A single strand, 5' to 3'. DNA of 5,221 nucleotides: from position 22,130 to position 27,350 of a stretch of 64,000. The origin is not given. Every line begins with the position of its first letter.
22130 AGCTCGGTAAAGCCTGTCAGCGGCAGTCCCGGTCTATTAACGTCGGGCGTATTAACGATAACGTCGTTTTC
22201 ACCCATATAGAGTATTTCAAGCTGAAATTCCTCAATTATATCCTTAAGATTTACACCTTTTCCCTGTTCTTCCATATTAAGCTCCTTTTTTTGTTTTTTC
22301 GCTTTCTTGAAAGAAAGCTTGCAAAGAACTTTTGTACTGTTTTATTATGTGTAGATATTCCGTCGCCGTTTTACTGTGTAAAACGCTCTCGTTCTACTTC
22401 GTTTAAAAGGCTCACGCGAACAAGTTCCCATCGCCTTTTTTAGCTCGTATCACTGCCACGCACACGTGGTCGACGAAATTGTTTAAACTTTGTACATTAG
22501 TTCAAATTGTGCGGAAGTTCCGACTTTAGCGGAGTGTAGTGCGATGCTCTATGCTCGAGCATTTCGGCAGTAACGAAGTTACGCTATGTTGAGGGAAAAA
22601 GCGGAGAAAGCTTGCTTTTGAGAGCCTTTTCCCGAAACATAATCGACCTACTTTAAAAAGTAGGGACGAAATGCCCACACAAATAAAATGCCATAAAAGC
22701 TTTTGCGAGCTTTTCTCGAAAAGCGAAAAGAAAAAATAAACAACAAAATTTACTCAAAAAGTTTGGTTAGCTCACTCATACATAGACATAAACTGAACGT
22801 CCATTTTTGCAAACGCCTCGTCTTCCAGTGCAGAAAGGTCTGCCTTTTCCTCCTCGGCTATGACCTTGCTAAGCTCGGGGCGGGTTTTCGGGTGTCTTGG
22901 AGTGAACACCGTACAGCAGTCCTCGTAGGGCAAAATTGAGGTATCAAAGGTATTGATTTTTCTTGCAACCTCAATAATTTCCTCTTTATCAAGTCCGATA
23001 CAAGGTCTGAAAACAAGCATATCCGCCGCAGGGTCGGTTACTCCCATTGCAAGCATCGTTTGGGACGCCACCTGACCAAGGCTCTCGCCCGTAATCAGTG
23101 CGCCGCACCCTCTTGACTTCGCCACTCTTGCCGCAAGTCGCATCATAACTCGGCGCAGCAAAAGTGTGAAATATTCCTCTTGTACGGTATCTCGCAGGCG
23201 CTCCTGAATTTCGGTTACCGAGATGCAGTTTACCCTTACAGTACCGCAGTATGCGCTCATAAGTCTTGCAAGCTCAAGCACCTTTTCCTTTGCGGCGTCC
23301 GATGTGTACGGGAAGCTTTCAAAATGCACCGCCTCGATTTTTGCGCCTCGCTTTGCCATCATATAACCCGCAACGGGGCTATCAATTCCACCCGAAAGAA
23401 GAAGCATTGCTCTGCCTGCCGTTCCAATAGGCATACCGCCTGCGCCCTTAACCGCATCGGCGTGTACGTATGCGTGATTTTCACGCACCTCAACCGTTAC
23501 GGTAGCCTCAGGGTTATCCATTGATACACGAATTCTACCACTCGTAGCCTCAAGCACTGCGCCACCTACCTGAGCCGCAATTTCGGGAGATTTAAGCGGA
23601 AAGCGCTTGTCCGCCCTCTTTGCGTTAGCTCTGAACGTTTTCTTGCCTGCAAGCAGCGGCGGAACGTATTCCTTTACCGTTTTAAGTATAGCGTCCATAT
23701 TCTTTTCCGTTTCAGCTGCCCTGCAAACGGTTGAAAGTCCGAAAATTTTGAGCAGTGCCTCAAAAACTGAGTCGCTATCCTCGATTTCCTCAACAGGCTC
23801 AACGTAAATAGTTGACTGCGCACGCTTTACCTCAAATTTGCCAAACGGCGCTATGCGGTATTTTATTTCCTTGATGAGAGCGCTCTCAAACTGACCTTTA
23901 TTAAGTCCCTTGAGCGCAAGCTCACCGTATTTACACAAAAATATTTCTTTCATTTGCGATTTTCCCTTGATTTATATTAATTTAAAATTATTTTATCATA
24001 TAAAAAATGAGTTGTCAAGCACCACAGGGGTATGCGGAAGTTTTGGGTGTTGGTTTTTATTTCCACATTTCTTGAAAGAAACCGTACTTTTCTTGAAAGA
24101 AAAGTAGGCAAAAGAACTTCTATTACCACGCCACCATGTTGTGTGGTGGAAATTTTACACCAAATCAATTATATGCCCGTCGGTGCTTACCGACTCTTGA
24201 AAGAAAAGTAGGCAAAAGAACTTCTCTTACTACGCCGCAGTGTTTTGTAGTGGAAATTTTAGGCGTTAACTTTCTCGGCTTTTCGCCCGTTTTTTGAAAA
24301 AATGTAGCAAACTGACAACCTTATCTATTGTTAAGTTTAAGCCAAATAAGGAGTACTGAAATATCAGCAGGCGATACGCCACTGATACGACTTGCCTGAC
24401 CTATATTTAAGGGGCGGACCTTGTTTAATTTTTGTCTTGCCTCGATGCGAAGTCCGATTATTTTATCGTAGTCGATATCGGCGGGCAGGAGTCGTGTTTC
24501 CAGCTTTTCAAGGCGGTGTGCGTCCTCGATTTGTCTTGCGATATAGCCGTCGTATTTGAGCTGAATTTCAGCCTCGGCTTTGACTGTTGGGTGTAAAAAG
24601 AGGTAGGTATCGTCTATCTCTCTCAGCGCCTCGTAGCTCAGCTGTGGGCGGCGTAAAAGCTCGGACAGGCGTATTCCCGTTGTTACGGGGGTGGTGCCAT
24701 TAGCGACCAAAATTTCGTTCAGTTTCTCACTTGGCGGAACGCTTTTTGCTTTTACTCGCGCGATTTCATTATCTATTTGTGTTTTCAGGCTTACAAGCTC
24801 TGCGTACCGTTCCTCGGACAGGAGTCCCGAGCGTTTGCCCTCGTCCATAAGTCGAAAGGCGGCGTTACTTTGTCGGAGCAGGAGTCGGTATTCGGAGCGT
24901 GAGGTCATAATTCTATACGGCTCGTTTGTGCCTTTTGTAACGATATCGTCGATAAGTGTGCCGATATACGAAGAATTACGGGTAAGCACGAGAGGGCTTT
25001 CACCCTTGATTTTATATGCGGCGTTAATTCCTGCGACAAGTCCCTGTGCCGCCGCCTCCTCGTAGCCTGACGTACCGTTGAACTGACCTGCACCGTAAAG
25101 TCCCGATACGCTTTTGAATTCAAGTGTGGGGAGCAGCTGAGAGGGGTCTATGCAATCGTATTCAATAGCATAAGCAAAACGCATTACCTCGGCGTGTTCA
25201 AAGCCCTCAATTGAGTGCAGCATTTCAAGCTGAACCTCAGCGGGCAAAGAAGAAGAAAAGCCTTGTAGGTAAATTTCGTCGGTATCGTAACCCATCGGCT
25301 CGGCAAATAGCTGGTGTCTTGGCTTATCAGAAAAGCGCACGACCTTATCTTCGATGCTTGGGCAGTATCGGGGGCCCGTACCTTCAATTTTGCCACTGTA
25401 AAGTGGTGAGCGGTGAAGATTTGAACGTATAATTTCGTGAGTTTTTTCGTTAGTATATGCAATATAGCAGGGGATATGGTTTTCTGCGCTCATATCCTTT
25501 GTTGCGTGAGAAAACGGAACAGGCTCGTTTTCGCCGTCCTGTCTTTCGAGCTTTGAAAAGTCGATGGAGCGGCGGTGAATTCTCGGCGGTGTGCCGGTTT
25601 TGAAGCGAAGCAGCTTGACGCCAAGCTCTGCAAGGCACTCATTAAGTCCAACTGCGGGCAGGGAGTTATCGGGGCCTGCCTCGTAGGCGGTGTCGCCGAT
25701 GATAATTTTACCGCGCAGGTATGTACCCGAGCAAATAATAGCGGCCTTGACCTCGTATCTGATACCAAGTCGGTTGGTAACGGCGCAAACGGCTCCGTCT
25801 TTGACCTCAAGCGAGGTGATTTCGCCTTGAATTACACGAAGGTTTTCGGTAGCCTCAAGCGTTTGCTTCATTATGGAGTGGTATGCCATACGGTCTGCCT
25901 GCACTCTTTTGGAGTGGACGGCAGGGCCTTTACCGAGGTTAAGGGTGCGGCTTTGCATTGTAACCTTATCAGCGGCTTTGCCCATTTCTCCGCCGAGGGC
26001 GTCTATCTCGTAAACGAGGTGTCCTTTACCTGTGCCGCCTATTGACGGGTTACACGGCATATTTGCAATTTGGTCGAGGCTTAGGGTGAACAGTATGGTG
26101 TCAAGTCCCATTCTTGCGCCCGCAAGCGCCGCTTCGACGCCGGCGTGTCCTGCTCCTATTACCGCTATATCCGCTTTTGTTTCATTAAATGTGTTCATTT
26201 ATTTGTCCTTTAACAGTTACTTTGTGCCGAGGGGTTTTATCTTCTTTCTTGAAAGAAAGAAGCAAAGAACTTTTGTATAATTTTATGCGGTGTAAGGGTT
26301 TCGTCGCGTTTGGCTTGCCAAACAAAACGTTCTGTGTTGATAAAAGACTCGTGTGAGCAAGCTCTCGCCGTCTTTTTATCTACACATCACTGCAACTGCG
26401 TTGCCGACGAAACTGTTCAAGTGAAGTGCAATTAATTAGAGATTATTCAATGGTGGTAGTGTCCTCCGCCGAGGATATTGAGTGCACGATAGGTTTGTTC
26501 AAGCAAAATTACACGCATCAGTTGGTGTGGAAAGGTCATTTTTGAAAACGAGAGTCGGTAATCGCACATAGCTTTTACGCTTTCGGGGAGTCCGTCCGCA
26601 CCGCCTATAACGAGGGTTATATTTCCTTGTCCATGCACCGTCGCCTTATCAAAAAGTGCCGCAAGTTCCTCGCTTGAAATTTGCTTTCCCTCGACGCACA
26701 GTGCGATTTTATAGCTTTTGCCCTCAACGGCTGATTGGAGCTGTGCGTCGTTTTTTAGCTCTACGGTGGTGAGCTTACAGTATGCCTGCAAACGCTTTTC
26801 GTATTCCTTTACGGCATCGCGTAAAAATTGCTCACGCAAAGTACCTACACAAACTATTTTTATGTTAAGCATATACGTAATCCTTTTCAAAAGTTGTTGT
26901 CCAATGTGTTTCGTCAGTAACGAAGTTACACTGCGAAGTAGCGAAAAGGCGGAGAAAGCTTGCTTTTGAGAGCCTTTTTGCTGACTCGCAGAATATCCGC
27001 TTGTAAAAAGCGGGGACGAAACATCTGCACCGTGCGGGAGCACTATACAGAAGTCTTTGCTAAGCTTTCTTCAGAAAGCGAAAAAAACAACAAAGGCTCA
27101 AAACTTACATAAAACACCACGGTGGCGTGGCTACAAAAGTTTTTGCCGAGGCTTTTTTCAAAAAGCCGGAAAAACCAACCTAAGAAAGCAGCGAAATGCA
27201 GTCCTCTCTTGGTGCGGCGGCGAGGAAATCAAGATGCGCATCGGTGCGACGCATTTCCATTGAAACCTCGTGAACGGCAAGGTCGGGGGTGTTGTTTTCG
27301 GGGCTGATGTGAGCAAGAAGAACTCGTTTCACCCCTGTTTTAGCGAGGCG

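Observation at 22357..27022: Repeated structured domain of about 115-125 nt with compensatory base changes: candidate novel structured RNA or non-autonomous element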

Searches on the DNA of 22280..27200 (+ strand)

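Call 16: search_rna_families(source=window, start=22280, end=27200, threshold=evalue, max_evalue=10, show_alignments=2)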
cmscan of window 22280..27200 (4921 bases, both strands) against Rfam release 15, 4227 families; matches with E-value up to 10: 3.
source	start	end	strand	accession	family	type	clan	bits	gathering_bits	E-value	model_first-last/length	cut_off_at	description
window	24041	24154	+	RF03096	RAGATH-19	Gene; sRNA;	-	20.6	85.6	6.6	1-141/141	no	RAGATH-19 RNA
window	25377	25413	+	RF01343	CRISPR-DR33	Gene; CRISPR;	-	18.6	39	2.9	1-37/37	no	CRISPR RNA direct repeat element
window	27108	27192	-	RF02869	ncS025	Gene; sRNA;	-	18.1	46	8.2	1-85/85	no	Burkholderia sRNA 25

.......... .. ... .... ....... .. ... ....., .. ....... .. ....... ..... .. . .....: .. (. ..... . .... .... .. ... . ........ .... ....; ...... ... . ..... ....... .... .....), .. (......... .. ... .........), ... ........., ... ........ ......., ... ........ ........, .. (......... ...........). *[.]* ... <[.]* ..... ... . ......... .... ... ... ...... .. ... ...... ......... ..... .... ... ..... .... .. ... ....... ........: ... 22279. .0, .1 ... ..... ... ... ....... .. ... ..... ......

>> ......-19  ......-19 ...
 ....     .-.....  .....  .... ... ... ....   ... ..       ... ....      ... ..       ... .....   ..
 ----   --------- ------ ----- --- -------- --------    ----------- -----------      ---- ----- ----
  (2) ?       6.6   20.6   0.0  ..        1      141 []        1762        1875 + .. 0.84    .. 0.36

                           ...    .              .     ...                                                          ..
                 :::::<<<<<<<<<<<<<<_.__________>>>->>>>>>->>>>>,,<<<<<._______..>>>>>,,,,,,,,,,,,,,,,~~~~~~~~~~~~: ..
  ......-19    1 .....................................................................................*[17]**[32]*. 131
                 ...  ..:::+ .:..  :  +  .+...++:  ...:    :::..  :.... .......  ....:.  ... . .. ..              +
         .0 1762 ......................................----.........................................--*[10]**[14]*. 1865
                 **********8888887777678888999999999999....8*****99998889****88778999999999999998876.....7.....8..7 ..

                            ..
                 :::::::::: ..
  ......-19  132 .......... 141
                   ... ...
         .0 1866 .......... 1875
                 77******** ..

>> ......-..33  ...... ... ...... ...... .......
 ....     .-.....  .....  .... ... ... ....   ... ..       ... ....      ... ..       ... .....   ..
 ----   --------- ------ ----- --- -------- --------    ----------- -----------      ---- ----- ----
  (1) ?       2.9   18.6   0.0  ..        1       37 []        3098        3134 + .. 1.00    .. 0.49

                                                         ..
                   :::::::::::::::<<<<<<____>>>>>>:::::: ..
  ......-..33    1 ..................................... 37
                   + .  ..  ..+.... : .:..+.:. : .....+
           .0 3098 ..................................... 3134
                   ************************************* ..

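Call 58: build_rna_model(alignment_id=A10, structure=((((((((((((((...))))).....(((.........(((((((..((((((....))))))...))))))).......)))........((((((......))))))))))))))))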
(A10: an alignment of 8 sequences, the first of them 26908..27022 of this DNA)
Model R1 built from alignment A10 (8 sequences, 119 columns); structure: as given.
model positions 114; base pairs 36; branch points 2; effective number of sequences 1.53; information 0.59 bits per position. Calibrated on 0.2 Mb of random sequence (short: E-values are rough).
structure used (alignment columns):
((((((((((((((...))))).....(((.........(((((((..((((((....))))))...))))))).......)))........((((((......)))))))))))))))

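Call 59: search_with_rna_model(model_id=R1, sources=[window, L119, L120, L121, L122, L123, L124, L125], max_evalue=1, make_alignment=true)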
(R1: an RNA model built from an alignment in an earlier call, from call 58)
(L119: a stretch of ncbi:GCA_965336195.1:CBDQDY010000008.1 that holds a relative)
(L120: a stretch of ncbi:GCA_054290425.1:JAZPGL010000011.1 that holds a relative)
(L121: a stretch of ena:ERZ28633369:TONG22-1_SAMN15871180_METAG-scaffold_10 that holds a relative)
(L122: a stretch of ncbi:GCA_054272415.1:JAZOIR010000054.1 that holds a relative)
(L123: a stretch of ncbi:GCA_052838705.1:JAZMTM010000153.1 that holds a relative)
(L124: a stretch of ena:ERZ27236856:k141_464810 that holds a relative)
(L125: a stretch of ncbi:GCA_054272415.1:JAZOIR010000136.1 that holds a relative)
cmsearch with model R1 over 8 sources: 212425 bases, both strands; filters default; matches with E-value up to 1: 18.
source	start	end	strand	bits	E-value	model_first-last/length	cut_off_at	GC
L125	6148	6259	+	115.1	8.8e-27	1-114/114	no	0.52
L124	9771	9882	+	113.4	2.4e-26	1-114/114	no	0.52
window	63835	63949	+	110.7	1.2e-25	1-114/114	no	0.45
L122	3527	3640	+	108.9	3.4e-25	1-114/114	no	0.4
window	26908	27022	+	108.4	4.6e-25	1-114/114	no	0.47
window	26298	26413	-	108.2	5.3e-25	1-114/114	no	0.47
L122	8573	8690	+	102.2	1.8e-23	1-114/114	no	0.4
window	22561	22672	+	97.7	2.6e-22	1-114/114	no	0.41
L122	5478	5598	+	75.2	1.6e-16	1-114/114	no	0.55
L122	3324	3445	-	74.4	2.6e-16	1-114/114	no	0.47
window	22357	22479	-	66.8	2.3e-14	1-114/114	no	0.48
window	61155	61278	+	50.6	3.5e-10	1-114/114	no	0.49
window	26298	26413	+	25.7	0.00088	1-114/114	no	0.47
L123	20996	21114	+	25.6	0.0009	1-114/114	no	0.57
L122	8573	8690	-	24.8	0.0015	1-114/114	no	0.4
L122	3527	3640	-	17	0.15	1-114/114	no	0.4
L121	21374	21483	-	15.1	0.45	1-114/114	no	0.55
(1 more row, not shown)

Alignment A11: 18 matches aligned to the model, 188 columns, each read 5' to 3' on its own strand. Consensus structure (alignment columns), stored with it:
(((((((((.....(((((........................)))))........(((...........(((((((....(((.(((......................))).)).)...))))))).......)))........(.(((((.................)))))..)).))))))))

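Call 62: search_with_rna_model(model_id=R1, sources=[window, L122, L124, L125], max_evalue=1e-8, make_alignment=true, show_alignments=0)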
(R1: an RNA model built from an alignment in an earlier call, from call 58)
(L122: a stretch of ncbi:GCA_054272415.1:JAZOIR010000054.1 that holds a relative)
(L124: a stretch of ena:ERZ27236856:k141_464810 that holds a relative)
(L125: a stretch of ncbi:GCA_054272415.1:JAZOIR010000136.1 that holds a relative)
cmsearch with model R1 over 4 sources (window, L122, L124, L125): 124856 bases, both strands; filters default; matches with E-value up to 1e-8: 12.
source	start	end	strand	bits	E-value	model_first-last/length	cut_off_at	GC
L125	6148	6259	+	115.1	5.2e-27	1-114/114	no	0.52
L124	9771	9882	+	113.4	1.4e-26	1-114/114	no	0.52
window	63835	63949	+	110.7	7e-26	1-114/114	no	0.45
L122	3527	3640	+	108.9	2e-25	1-114/114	no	0.4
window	26908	27022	+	108.4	2.7e-25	1-114/114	no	0.47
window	26298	26413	-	108.2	3.1e-25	1-114/114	no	0.47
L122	8573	8690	+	102.2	1.1e-23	1-114/114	no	0.4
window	22561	22672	+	97.7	1.5e-22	1-114/114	no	0.41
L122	5478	5598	+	75.2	9.4e-17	1-114/114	no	0.55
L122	3324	3445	-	74.4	1.5e-16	1-114/114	no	0.47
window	22357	22479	-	66.8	1.4e-14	1-114/114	no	0.48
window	61155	61278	+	50.6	2e-10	1-114/114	no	0.49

Alignment A12: 12 matches aligned to the model, 139 columns, each read 5' to 3' on its own strand. Consensus structure (alignment columns), stored with it:
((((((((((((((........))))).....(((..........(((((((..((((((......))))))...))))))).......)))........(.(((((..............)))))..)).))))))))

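Call 74: search_with_rna_model(model_id=R1, sources=[L126, L127, L128, L129, L130, L131, L132, L133, L134, L135, L136, L137, L138, L139, L140, L141, L142, L143, L144, L145, L146, L147, L148, L149, L150, L151, L152, L153, L154, L155, L156, L157, L158, L159, L160, L161, L162, L163, L164, L165, L166, L167, L168, L169, L170, L171, L172, L173, L174, L175, L176, L177, L178, L179, L180, L181, L182, L183, L184, L185, L186, L187, L188, L189, L190, L191, L192, L193, L194, L195, L196, L197, L198, L199, L200, L201, L202, L203, L204, L205, L206, L207, L208, L209, L210, L211, L212, L213, L214, L215, L216, L217, L218], max_evalue=0.01, make_alignment=true)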
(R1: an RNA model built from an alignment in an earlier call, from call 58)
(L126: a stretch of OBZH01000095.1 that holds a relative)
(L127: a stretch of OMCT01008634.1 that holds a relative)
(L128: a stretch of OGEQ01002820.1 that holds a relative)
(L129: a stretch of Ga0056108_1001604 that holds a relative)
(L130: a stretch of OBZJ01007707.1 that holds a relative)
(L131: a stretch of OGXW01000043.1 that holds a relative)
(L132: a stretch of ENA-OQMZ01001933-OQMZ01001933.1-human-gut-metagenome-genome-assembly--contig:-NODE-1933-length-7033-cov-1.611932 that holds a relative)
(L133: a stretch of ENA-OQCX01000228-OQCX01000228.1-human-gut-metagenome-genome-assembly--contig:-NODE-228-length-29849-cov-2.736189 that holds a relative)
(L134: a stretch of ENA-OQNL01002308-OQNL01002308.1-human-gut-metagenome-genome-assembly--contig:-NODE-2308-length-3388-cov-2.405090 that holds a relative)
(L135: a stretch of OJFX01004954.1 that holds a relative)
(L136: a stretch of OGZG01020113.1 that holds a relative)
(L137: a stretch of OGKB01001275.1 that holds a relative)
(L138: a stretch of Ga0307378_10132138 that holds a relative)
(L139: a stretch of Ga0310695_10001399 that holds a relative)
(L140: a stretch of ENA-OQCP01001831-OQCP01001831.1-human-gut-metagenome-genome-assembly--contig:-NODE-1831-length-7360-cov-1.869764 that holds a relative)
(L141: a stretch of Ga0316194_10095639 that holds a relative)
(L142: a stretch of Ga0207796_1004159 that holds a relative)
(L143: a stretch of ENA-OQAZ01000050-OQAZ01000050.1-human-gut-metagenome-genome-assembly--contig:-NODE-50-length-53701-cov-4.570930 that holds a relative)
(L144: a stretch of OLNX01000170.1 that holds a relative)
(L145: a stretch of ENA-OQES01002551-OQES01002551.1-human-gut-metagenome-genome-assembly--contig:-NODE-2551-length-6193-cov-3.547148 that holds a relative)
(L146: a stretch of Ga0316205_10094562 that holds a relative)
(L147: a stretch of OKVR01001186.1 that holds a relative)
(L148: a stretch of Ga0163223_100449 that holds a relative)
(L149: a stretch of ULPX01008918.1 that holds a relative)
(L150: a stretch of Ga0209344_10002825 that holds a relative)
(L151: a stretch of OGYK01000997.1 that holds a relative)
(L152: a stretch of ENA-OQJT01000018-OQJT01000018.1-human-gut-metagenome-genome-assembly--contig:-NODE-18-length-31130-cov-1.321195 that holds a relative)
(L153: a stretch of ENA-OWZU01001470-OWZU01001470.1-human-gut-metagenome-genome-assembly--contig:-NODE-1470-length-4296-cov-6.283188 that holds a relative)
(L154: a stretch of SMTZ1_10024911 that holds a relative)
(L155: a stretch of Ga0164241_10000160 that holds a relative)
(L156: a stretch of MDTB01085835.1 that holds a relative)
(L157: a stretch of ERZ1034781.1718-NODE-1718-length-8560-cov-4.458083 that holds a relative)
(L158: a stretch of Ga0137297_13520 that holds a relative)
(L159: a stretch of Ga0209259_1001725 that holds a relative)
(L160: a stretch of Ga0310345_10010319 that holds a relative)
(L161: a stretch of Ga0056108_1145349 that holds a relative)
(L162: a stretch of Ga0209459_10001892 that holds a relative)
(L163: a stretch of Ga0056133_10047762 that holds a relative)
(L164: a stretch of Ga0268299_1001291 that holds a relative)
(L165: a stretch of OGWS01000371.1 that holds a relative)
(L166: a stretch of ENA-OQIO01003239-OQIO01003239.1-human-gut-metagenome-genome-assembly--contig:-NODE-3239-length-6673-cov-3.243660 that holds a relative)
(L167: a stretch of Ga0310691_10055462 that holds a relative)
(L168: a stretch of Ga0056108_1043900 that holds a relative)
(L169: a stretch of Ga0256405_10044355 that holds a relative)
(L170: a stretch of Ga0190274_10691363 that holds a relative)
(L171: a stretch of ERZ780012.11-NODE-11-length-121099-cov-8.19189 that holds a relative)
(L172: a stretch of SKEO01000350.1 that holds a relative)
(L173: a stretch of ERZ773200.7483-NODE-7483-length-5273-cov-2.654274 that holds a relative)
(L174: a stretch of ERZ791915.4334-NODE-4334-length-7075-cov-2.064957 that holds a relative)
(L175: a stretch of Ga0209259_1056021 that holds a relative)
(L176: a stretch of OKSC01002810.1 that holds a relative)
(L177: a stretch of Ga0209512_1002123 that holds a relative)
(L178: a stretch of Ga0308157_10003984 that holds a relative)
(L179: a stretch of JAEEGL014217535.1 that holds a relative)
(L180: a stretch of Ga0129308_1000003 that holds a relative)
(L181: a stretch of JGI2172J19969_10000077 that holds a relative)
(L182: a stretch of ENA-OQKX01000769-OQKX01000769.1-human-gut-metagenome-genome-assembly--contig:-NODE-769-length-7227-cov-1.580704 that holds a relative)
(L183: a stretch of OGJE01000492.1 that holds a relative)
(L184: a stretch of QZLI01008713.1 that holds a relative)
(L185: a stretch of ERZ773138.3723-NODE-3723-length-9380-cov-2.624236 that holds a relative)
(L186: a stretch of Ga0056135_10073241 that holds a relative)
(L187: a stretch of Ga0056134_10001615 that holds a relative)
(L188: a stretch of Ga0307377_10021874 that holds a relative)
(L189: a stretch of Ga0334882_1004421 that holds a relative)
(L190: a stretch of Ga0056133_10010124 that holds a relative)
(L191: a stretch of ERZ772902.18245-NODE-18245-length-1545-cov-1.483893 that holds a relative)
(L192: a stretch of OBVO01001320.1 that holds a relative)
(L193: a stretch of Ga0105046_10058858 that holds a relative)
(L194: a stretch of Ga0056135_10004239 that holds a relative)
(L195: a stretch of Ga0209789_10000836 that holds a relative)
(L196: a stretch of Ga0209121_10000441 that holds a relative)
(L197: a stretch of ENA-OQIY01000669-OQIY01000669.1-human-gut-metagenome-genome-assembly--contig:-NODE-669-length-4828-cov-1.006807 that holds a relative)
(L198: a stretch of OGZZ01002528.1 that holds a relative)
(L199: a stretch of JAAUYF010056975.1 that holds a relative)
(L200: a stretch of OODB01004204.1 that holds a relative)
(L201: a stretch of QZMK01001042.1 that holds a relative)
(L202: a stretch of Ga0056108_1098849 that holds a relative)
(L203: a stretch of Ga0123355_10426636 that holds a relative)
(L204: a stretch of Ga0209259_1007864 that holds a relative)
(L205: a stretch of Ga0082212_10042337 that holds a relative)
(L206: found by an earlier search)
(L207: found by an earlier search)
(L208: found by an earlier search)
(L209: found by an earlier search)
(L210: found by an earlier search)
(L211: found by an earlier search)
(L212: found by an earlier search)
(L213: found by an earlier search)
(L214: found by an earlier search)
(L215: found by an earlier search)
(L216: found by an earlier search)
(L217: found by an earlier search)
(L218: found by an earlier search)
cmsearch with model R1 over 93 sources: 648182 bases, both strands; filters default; matches with E-value up to 0.01: 4.
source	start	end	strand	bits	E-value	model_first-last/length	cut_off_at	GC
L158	190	291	-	36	6e-06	1-114/114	no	0.57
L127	1865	1965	-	28.1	0.00064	1-114/114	no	0.4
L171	68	171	-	24.9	0.0041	1-114/114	no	0.57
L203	1029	1072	-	24.7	0.0048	35-77/114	no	0.41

Alignment A14: 4 matches aligned to the model, 129 columns, each read 5' to 3' on its own strand. Consensus structure (alignment columns), stored with it:
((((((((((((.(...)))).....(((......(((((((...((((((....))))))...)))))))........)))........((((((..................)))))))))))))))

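Call 86: search_with_rna_model(model_id=R1, sources=[L219, L220, L221], max_evalue=1)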
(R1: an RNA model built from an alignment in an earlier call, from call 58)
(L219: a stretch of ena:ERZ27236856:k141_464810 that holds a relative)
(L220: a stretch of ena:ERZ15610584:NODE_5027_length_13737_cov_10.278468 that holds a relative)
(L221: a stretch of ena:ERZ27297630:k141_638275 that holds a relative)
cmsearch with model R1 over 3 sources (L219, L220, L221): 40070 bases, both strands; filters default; matches with E-value up to 1: 2.
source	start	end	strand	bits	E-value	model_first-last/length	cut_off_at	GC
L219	619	740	+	70.8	4e-16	1-114/114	no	0.46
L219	356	472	-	58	7.8e-13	1-114/114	no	0.45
